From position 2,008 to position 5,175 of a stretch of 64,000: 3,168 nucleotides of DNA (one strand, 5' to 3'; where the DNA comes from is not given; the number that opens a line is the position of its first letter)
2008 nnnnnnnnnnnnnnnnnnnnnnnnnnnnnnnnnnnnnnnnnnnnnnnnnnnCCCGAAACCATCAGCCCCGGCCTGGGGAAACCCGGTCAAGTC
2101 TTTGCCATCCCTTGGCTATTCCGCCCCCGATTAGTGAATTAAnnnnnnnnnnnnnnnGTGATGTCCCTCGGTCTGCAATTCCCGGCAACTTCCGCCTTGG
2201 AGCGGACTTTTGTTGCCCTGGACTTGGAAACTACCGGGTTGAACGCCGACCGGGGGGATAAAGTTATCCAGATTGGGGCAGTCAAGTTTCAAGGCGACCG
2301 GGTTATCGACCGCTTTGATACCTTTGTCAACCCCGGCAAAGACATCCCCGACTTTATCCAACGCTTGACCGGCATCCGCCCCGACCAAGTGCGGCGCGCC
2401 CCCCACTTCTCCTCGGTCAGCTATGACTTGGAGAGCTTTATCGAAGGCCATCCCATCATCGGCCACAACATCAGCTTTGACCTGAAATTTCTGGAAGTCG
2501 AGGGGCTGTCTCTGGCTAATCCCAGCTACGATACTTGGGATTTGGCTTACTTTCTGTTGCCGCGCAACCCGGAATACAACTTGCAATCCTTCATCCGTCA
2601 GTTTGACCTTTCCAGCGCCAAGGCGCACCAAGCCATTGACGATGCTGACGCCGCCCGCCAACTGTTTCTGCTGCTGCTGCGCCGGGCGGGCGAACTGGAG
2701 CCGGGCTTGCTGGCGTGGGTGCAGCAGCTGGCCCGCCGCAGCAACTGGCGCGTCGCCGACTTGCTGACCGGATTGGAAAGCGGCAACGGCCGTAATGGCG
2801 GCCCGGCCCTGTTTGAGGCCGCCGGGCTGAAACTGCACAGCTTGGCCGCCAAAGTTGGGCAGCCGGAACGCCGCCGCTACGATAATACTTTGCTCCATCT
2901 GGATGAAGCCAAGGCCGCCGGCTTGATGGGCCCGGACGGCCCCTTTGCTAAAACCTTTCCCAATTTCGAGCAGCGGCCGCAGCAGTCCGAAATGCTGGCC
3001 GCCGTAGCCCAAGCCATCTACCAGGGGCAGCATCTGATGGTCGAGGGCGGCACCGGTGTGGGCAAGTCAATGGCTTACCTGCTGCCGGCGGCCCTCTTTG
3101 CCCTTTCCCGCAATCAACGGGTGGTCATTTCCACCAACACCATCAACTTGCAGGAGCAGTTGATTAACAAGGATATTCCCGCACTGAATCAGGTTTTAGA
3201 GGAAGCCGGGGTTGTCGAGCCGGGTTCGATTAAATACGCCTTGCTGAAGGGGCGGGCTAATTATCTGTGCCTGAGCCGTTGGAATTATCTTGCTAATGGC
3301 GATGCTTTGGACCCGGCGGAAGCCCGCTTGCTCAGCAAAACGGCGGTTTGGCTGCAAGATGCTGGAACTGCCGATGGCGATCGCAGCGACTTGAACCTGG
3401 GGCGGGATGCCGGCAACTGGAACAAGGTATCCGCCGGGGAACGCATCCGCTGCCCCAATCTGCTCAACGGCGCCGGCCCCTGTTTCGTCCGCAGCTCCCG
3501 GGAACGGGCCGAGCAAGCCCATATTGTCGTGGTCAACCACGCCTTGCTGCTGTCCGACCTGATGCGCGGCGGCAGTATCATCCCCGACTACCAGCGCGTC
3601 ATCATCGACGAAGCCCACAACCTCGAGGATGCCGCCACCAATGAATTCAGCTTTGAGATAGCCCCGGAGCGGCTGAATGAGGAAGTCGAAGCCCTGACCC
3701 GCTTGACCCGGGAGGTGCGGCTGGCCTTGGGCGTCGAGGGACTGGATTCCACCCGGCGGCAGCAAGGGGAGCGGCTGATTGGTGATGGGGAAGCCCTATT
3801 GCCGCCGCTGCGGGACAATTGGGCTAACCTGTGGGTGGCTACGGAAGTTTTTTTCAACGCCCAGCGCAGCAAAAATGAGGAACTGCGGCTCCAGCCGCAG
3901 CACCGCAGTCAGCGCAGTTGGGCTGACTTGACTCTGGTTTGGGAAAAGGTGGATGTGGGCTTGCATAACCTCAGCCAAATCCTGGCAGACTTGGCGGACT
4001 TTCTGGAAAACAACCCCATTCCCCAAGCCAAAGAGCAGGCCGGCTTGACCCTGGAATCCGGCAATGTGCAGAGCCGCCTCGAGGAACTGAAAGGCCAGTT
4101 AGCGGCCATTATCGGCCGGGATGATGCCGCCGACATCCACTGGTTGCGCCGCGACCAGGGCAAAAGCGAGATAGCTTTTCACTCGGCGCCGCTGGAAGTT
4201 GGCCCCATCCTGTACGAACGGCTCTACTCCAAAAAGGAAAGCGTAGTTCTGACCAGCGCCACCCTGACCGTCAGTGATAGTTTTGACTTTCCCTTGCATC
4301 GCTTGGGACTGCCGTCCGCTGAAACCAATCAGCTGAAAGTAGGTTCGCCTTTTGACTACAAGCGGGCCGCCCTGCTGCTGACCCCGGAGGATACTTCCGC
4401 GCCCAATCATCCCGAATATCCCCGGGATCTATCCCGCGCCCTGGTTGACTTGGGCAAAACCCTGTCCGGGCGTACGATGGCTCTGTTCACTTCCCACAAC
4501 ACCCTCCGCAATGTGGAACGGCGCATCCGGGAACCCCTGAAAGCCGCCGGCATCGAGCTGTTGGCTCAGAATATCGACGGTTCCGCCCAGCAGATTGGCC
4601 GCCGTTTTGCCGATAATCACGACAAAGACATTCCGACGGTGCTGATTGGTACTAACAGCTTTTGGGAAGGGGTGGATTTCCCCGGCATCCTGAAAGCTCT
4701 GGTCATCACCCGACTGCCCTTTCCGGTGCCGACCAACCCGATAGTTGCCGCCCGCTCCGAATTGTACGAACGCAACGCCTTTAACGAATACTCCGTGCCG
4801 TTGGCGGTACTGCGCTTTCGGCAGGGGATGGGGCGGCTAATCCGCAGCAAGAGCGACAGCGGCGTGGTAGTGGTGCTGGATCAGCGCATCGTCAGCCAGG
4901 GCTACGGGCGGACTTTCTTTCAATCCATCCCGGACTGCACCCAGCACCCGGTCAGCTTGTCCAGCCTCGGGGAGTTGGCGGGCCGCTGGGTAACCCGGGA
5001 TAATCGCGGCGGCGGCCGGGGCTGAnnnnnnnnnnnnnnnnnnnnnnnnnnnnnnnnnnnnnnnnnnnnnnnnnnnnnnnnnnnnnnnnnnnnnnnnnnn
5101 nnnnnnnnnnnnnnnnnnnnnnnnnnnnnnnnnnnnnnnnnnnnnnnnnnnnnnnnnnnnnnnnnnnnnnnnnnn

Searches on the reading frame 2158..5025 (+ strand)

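Call 54: search_protein_families(library=pfam, proteins=[window:2158-5025:+], max_evalue=0.00001)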
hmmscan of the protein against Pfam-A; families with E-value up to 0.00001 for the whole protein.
window:2158-5025:+ (955 aa): 5 families
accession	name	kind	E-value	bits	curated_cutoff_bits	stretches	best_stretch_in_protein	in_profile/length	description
PF13307.12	Helicase_C_2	-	4.9e-37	128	25.3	1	764-926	3-169/170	Helicase C-terminal domain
PF00929.31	RNase_T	-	6.1e-30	105.4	24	1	19-170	1-164/164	Exonuclease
PF00270.35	DEAD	-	2.5e-11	44.1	26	1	282-337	6-63/167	DEAD/DEAH box helicase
PF06733.21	DEAD_2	-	1.2e-07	32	21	1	442-505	106-171/172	DEAD_2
PF04851.21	ResIII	-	3.9e-06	27.3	22.5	0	270-337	2-71/164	Type III restriction enzyme, res subunit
